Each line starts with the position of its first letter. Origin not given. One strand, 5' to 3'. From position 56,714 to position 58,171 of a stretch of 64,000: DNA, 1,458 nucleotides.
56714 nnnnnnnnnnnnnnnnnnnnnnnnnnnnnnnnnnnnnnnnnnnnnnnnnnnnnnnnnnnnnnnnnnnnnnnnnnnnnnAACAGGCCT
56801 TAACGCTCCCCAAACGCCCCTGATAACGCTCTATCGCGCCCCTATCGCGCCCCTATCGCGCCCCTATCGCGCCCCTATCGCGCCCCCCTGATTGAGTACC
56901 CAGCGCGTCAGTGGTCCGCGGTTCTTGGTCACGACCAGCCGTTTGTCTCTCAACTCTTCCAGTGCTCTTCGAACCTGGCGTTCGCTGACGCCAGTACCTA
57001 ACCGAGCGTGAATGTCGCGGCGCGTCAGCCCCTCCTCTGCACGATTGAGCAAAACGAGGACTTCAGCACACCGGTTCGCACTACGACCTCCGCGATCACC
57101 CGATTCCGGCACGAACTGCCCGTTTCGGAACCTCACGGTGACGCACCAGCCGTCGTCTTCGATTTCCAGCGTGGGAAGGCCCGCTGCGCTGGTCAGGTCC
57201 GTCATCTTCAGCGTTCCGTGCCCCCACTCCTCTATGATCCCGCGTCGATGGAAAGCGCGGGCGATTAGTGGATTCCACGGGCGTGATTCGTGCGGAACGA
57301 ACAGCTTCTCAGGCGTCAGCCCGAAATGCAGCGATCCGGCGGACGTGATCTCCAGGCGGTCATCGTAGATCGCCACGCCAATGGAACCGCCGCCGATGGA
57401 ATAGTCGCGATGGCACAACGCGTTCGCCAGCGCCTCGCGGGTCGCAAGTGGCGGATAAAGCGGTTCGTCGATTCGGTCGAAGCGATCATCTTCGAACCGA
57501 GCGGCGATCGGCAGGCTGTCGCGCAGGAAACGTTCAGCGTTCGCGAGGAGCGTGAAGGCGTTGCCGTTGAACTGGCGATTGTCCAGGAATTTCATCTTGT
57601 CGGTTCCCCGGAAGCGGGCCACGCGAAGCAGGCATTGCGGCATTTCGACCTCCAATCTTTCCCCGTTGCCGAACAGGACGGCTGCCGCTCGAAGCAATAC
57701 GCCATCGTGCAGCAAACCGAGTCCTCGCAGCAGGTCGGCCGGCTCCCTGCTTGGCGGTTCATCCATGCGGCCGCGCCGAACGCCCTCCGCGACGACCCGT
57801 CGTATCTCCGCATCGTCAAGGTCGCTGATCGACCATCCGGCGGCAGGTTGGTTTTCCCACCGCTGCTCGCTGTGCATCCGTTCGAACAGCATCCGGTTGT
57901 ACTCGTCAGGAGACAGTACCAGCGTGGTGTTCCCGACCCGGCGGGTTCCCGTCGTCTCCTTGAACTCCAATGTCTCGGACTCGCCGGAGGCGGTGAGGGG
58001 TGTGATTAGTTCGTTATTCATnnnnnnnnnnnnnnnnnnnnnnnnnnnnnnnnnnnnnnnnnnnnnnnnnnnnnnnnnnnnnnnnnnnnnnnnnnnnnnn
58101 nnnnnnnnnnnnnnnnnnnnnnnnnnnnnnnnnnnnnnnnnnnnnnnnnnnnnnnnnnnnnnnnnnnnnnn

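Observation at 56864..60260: Candidate two-gene defence module: NERD-SF1 helicase plus AlbA_2/HATPase_c_4/wHTH protein in a lower-GC island flanked by TA loci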

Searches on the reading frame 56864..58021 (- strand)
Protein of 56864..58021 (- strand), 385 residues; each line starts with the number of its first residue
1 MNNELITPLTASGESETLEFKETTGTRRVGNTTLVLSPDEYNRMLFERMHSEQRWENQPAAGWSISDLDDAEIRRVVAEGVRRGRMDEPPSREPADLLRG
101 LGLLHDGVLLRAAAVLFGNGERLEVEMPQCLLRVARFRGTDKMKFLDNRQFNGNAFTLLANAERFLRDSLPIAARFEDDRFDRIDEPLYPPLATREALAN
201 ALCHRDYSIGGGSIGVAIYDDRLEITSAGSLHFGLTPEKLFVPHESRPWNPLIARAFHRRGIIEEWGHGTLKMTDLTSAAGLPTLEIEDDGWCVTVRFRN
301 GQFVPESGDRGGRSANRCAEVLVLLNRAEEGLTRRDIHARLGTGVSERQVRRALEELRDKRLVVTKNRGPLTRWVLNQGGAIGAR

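Call 3: search_protein_families(library=pfam, proteins=[window:56864-58021:-], max_evalue=0.01)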
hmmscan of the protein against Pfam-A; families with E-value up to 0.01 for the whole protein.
window:56864-58021:- (385 aa): 2 families
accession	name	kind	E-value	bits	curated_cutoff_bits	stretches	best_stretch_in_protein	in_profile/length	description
PF13749.12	HATPase_c_4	-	1e-18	67.5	26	1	211-298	1-89/89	Putative ATP-dependent DNA helicase recG C-terminal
PF13384.12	HTH_23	-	0.0036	17.5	24.6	0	323-357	10-41/50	Homeodomain-like domain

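Call 4: search_protein_families(library=padloc, proteins=[window:56864-58021:-], max_evalue=0.01)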
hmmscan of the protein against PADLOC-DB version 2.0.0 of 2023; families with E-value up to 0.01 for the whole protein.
window:56864-58021:- (385 aa): 5 families
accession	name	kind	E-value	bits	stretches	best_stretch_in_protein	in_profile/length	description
PDLC02394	pAgo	-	1.9e-07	27.2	1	16-231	141-356/1121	-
PDLC02402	Aga_SIR2-PNTD1-PNTD2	-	3e-06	23.6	1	110-231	372-483/876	Class I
PDLC02418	Aga_SIR2-Kinase-PNTD1-PNTD2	-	0.00056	16.2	1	189-231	320-361/756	Class I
PDLC01457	WYL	-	0.0016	16.1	1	314-364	2-49/229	"CAS-I,CAS-II,CAS-III,CAS-IV,CAS-V,CAS-VI; associated_signaling"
PDLC01879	CARF3--CARF_TM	-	0.0055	14.4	1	320-369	160-205/222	-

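Call 5: search_protein_families(library=ncbifam, proteins=[window:56864-58021:-], max_evalue=0.01)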
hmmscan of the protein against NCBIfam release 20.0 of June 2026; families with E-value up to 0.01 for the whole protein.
window:56864-58021:- (385 aa): 0 families

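Call 32: find_homologous_proteins(query=window:56864-58021:-, max_evalue=0.00001)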
Query window:56864-58021:- (385 aa): 3554 proteins with E <= 0.00001 among 8000 candidates; the best 120 are listed.
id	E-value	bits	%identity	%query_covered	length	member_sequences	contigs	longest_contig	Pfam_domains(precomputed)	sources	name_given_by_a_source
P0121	2.7e-237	805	91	99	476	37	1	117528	PF13749.13,PF04326.20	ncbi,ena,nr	ncbi:MAG: putative DNA binding domain-containing protein [Gemmatimonadota bacterium]|nr:putative DNA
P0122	1.8e-210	717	83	96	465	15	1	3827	PF13749.13,PF04326.20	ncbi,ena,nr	ncbi:MAG: putative DNA binding domain-containing protein [Chloroflexota bacterium]|nr:putative DNA b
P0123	1.2e-207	708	83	96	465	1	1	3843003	PF13749.13,PF04326.20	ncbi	-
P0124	2.9e-207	706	83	96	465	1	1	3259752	PF13749.13,PF04326.20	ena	-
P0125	3.2e-203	693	81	96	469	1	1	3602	PF13749.13,PF04326.20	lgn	-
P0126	4.4e-197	673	81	93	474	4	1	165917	PF13749.13,PF04326.20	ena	-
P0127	2.9e-195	667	77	98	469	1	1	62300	PF13749.13,PF04326.20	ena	-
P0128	6.5e-195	666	76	100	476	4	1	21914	PF13749.13,PF04326.20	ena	-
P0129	1.9e-194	664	79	96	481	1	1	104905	PF13749.13,PF04326.20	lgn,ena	-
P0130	5.2e-194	663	76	99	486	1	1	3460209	PF13749.13,PF04326.20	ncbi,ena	-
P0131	2.2e-193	661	78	96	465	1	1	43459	PF13749.13,PF04326.20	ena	-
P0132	8.7e-193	659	79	97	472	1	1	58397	PF13749.13,PF04326.20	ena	-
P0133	2.0e-192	658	77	96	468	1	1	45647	PF13749.13,PF04326.20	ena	-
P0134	3.8e-192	657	74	100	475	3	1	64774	PF13749.13,PF04326.20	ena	-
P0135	4.0e-192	657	75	98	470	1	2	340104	PF13749.13,PF04326.20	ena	-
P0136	2.1e-191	654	75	98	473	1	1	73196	PF13749.13,PF04326.20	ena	-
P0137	2.8e-191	654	78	92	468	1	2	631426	PF13749.13,PF04326.20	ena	-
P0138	3.3e-191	653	79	93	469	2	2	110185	PF13749.13,PF04326.20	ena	-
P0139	4.6e-191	653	78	98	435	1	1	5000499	PF13749.13,PF04326.20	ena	-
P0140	5.1e-191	653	75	96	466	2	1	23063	PF13749.13,PF04326.20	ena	-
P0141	1.8e-190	651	75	100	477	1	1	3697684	PF13749.13,PF04326.20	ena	-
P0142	2.3e-190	651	77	96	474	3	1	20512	PF13749.13,PF04326.20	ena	-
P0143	6.9e-190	649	75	98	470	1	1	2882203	PF13749.13,PF04326.20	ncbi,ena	-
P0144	7.6e-190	649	75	98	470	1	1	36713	PF13749.13,PF04326.20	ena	-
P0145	1.0e-189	649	77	95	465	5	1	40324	PF13749.13,PF04326.20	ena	-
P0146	1.2e-189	648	74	98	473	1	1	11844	PF13749.13,PF04326.20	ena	-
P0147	1.5e-189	648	76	98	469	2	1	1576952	PF13749.13,PF04326.20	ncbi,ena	-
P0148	1.8e-189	648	76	96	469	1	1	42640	PF13749.13,PF04326.20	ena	-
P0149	2.2e-189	647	76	96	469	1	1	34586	PF13749.13,PF04326.20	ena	-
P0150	2.2e-189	647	76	99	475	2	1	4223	PF13749.13,PF04326.20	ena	-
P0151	2.4e-189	647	75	98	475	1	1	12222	PF13749.13,PF04326.20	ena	-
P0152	3.1e-189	647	75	99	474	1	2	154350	PF13749.13,PF04326.20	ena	-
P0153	3.7e-189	647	76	96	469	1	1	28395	PF13749.13,PF04326.20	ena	-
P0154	4.8e-189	646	75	98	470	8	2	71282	PF13749.13,PF04326.20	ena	-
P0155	7.2e-189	646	74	99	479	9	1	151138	PF13749.13,PF04326.20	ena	-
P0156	8.0e-189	646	75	98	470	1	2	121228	PF13749.13,PF04326.20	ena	-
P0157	1.8e-188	644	74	98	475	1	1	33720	PF13749.13,PF04326.20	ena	-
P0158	2.1e-188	644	75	96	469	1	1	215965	PF13749.13,PF04326.20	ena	-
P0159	2.6e-188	644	75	98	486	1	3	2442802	PF13749.13,PF04326.20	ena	-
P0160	3.0e-188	644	74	98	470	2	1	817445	PF13749.13,PF04326.20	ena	-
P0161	3.4e-188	644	75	96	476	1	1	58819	PF13749.13,PF04326.20,PF08784.18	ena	-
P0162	4.2e-188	643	75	97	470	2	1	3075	PF13749.13,PF04326.20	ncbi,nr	ncbi:MAG: putative DNA binding domain-containing protein [Chloroflexota bacterium]|nr:putative DNA b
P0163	4.8e-188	643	76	96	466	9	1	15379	PF13749.13,PF04326.20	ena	-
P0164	6.9e-188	643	75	98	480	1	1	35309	PF13749.13,PF04326.20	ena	-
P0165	7.9e-188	642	76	96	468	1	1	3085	PF13749.13,PF04326.20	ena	-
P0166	9.3e-188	642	74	100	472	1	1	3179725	PF13749.13,PF04326.20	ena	-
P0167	1.3e-187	642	74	98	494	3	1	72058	PF13749.13,PF04326.20,PF08784.18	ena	-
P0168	1.3e-187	642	75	98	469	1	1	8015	PF13749.13,PF04326.20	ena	-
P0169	1.9e-187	641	74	97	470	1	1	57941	PF13749.13,PF04326.20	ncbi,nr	ncbi:MAG: AAA family ATPase [Dehalococcoidia bacterium]|nr:AAA family ATPase [Dehalococcoidia bacter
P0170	2.4e-187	641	76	96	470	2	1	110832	PF13749.13,PF04326.20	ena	-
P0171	2.5e-187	641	75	98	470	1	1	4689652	PF13749.13,PF04326.20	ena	-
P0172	2.5e-187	641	75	97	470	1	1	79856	PF13749.13,PF04326.20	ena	-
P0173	2.6e-187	641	75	98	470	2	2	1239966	PF13749.13,PF04326.20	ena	-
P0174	2.7e-187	641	74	97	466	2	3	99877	PF13749.13,PF04326.20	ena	-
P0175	3.1e-187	640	76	96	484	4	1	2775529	PF13749.13,PF04326.20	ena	-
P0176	3.1e-187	640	76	97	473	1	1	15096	PF13749.13,PF04326.20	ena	-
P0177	3.4e-187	640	75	96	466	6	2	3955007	PF13749.13,PF04326.20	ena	-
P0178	4.8e-187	640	74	98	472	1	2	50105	PF13749.13,PF04326.20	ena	-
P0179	5.4e-187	640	74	97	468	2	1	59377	PF13749.13,PF04326.20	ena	-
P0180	6.3e-187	639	74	97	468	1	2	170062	PF13749.13,PF04326.20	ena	-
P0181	7.6e-187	639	75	96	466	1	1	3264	PF13749.13,PF04326.20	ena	-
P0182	9.4e-187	639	73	98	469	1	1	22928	PF13749.13,PF04326.20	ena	-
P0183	1.0e-186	639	76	96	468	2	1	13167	PF13749.13,PF04326.20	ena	-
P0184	1.1e-186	639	73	98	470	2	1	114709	PF13749.13,PF04326.20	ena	-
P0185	1.4e-186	638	74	96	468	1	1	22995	PF13749.13,PF04326.20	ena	-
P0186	1.5e-186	638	74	98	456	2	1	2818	PF13749.13,PF04326.20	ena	-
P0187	1.6e-186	638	73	100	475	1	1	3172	PF13749.13,PF04326.20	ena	-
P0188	1.8e-186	638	78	93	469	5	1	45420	PF13749.13,PF04326.20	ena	-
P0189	3.6e-186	637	74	96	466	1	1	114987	PF13749.13,PF04326.20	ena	-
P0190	5.0e-186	636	78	93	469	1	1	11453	PF13749.13,PF04326.20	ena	-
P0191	5.9e-186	636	76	94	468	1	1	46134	PF13749.13,PF04326.20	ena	-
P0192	6.4e-186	636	74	99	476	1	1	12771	PF13749.13,PF04326.20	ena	-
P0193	9.5e-186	636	75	96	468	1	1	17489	PF13749.13,PF04326.20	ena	-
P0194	9.9e-186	635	74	97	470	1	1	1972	PF13749.13,PF04326.20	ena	-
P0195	1.7e-185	635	73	99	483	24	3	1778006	PF13749.13,PF04326.20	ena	-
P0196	1.7e-185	635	74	96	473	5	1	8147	PF13749.13,PF04326.20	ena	-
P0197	2.1e-185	634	74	97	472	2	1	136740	PF13749.13,PF04326.20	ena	-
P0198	3.7e-185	634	74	96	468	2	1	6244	PF13749.13,PF04326.20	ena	-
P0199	4.0e-185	633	74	96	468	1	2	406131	PF13749.13,PF04326.20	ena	-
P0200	4.6e-185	633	76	94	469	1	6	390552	PF13749.13,PF04326.20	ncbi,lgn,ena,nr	ncbi:MAG: putative DNA binding domain-containing protein [Chloroflexi bacterium]|nr:putative DNA bin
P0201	5.0e-185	633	76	92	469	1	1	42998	PF13749.13,PF13384.13,PF04326.20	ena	-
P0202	5.6e-185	633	75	97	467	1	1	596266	PF13749.13,PF04326.20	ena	-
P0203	5.6e-185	633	73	98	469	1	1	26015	PF13749.13,PF04326.20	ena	-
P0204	6.0e-185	633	75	96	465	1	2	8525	PF13749.13,PF04326.20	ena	-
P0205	6.4e-185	633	75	96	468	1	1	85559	PF13749.13,PF04326.20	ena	-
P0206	8.9e-185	632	73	98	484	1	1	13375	PF13749.13,PF04326.20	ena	-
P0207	9.4e-185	632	75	98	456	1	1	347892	PF13749.13,PF04326.20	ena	-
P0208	1.2e-184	632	74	96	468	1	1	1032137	PF13749.13,PF04326.20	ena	-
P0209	1.2e-184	632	75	97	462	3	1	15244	PF13749.13,PF04326.20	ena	-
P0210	1.2e-184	632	72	97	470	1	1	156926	PF13749.13,PF04326.20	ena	-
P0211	1.2e-184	632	74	96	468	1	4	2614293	PF13749.13,PF04326.20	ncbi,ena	-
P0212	1.3e-184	632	74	96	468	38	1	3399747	PF13749.13,PF04326.20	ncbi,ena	-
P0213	1.5e-184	632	74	96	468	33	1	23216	PF13749.13,PF04326.20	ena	-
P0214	2.3e-184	631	75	97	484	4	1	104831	PF13749.13,PF04326.20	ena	-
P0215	2.8e-184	631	74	96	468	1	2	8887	PF13749.13,PF04326.20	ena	-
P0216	2.9e-184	631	74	96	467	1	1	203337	PF13749.13,PF04326.20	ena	-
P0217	3.1e-184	631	73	97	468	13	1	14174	PF13749.13,PF04326.20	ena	-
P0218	3.2e-184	630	75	97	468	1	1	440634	PF13749.13,PF04326.20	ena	-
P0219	3.7e-184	630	74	96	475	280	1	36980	PF13749.13,PF04326.20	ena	-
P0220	3.9e-184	630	74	96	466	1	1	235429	PF13749.13,PF04326.20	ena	-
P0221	4.1e-184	630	73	98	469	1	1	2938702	PF13749.13,PF04326.20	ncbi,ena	-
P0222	5.0e-184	630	74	96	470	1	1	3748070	PF13749.13,PF04326.20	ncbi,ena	-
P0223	5.2e-184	630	74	97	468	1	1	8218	PF13749.13,PF04326.20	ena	-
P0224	6.5e-184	629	74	97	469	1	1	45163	PF13749.13,PF04326.20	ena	-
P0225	7.6e-184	629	75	96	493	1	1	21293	PF13749.13,PF04326.20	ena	-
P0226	9.6e-184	629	72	97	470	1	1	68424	PF13749.13,PF04326.20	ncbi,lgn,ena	-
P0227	1.7e-183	628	74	98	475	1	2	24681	PF13749.13,PF04326.20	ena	-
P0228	1.7e-183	628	75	96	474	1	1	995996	PF13749.13,PF04326.20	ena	-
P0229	1.8e-183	628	73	98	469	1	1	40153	PF13749.13,PF04326.20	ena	-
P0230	1.9e-183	628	75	97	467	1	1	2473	PF13749.13,PF04326.20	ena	-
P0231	2.0e-183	628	73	99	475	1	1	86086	PF13749.13,PF04326.20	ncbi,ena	-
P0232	2.0e-183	628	74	97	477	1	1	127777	PF13749.13,PF04326.20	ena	-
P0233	2.1e-183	628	73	100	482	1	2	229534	PF13749.13,PF04326.20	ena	-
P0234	2.3e-183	628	73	99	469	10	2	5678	PF13749.13,PF04326.20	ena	-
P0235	2.5e-183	628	73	98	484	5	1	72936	PF13749.13,PF04326.20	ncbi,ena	-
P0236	2.8e-183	627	73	98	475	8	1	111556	PF13749.13,PF04326.20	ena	-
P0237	3.4e-183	627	74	96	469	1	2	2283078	PF13749.13,PF04326.20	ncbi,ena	-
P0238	3.6e-183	627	74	96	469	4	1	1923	PF13749.13,PF04326.20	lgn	-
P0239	3.9e-183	627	73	96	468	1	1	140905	PF13749.13,PF04326.20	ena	-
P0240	4.4e-183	627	74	97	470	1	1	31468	PF13749.13,PF04326.20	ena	-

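Call 33: find_encoding_contigs(protein=P0124, flank=5000, max_places=2)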
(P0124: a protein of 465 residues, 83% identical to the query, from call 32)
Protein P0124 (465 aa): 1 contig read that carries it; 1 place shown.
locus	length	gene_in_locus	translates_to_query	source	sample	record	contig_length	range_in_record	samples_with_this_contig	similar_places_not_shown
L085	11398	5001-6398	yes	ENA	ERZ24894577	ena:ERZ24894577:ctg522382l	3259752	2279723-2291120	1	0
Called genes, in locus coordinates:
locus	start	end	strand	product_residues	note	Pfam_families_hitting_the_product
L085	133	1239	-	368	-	PF01381:HTH_3, PF12844:HTH_19 (weak), PF13560:HTH_31, PF06114:Peptidase_M78 (weak)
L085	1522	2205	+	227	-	PF03070:TENA_THI-4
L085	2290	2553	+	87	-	-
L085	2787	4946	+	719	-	PF13538:UvrD_C_2 (weak)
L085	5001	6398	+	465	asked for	PF04326:SLFN_AlbA_2, PF13749:HATPase_c_4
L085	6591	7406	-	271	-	PF00226:DnaJ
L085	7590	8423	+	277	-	PF05721:PhyH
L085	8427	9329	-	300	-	PF01035:DNA_binding_1, PF02805:Ada_Zn_binding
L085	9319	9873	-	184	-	PF07638:Sigma70_ECF (weak), PF04542:Sigma70_r2, PF08281:Sigma70_r4_2, PF04545:Sigma70_r4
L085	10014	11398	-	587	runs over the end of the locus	PF00496:SBP_bac_5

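Call 34: find_encoding_contigs(protein=P0130, flank=5000, max_places=2)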
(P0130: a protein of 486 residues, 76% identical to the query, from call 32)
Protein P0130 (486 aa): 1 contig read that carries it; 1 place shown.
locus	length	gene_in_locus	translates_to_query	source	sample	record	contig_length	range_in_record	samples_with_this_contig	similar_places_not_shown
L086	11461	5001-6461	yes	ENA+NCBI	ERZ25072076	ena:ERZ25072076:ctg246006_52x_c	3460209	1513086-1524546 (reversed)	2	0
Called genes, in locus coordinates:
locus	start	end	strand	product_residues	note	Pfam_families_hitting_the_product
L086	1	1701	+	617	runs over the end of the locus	PF01381:HTH_3, PF13560:HTH_31 (weak), PF12161:HsdM_N, PF02384:N6_Mtase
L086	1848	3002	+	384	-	PF01420:Methylase_S (weak)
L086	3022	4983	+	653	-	PF13175:AAA_15, PF13304:AAA_21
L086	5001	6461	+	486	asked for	PF04326:SLFN_AlbA_2, PF13749:HATPase_c_4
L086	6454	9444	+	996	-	PF04313:HSDR_N, PF04851:ResIII, PF18766:SWI2_SNF2, PF22679:T1R_D3-like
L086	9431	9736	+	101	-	PF01863:YgjP-like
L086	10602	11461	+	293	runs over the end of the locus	PF13814:Replic_Relax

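Call 35: find_encoding_contigs(protein=P0200, flank=5000, max_places=4)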
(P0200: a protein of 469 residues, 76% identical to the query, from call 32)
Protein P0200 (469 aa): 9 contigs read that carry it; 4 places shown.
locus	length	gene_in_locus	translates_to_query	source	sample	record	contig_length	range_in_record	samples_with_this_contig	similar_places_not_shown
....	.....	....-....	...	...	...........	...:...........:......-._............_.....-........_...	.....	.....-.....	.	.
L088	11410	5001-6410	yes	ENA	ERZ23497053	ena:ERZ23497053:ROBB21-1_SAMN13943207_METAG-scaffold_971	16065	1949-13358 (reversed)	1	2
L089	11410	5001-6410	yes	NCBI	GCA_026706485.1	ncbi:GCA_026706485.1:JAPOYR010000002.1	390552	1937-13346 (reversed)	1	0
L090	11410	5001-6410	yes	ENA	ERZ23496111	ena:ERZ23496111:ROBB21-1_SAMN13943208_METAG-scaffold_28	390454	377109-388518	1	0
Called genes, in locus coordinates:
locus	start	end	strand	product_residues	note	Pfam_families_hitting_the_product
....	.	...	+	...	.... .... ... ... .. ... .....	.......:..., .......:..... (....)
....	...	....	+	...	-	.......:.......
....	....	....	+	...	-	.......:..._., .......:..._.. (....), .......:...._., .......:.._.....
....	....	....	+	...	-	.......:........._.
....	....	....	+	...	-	-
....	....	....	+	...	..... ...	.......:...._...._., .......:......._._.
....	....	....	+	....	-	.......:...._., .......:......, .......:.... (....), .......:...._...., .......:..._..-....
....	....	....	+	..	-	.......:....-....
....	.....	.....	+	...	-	-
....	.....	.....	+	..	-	-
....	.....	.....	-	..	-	-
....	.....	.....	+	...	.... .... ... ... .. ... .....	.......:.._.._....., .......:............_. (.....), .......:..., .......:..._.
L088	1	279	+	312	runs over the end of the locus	PF00004:AAA, PF05729:NACHT (weak)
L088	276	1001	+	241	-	PF20247:DUF6602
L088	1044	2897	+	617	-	PF01381:HTH_3, PF13560:HTH_31 (weak), PF12161:HsdM_N, PF02384:N6_Mtase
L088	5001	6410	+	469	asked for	PF04326:SLFN_AlbA_2, PF13749:HATPase_c_4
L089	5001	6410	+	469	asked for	PF04326:SLFN_AlbA_2, PF13749:HATPase_c_4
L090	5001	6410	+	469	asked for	PF04326:SLFN_AlbA_2, PF13749:HATPase_c_4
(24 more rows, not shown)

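Call 36: find_encoding_contigs(protein=P0212, flank=5000, max_places=3)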
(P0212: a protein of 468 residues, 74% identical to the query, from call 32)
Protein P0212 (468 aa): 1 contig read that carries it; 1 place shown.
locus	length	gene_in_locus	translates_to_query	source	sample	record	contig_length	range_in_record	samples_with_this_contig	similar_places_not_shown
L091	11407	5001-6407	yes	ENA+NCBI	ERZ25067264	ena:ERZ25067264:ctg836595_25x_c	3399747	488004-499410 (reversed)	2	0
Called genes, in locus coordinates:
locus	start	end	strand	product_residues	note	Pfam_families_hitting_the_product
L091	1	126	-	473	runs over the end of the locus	-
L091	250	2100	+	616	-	PF01381:HTH_3 (weak), PF13560:HTH_31 (weak), PF12161:HsdM_N, PF02384:N6_Mtase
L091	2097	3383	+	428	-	PF01420:Methylase_S (weak)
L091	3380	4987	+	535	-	PF02463:SMC_N, PF13175:AAA_15, PF13476:AAA_23 (weak), PF13304:AAA_21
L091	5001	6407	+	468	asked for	PF04326:SLFN_AlbA_2, PF13749:HATPase_c_4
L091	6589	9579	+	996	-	PF04313:HSDR_N, PF00270:DEAD (weak), PF04851:ResIII, PF18766:SWI2_SNF2, PF22679:T1R_D3-like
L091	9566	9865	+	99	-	PF01863:YgjP-like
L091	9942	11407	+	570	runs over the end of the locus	PF09339:HTH_IclR (faint), PF12802:MarR_2 (faint), PF13814:Replic_Relax (weak)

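Call 37: find_encoding_contigs(protein=P0139, flank=5000, max_places=2)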
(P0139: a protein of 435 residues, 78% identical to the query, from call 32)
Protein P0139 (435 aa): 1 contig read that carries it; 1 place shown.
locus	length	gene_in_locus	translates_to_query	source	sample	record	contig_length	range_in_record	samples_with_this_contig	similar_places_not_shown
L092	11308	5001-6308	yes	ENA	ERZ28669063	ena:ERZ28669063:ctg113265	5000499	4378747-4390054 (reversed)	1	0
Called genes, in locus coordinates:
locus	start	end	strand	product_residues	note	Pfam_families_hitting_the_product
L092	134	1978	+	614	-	PF01381:HTH_3 (weak), PF13560:HTH_31 (faint), PF12161:HsdM_N, PF02384:N6_Mtase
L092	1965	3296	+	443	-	PF01420:Methylase_S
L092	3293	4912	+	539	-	PF02463:SMC_N, PF13304:AAA_21, PF13175:AAA_15 (weak)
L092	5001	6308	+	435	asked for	PF04326:SLFN_AlbA_2, PF13749:HATPase_c_4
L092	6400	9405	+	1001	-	PF04313:HSDR_N, PF04851:ResIII, PF00270:DEAD (weak), PF18766:SWI2_SNF2, PF22679:T1R_D3-like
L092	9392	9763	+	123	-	PF01863:YgjP-like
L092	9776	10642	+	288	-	PF00892:EamA, PF03151:TPT (weak)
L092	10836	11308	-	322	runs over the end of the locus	PF00389:2-Hacid_dh, PF02826:2-Hacid_dh_C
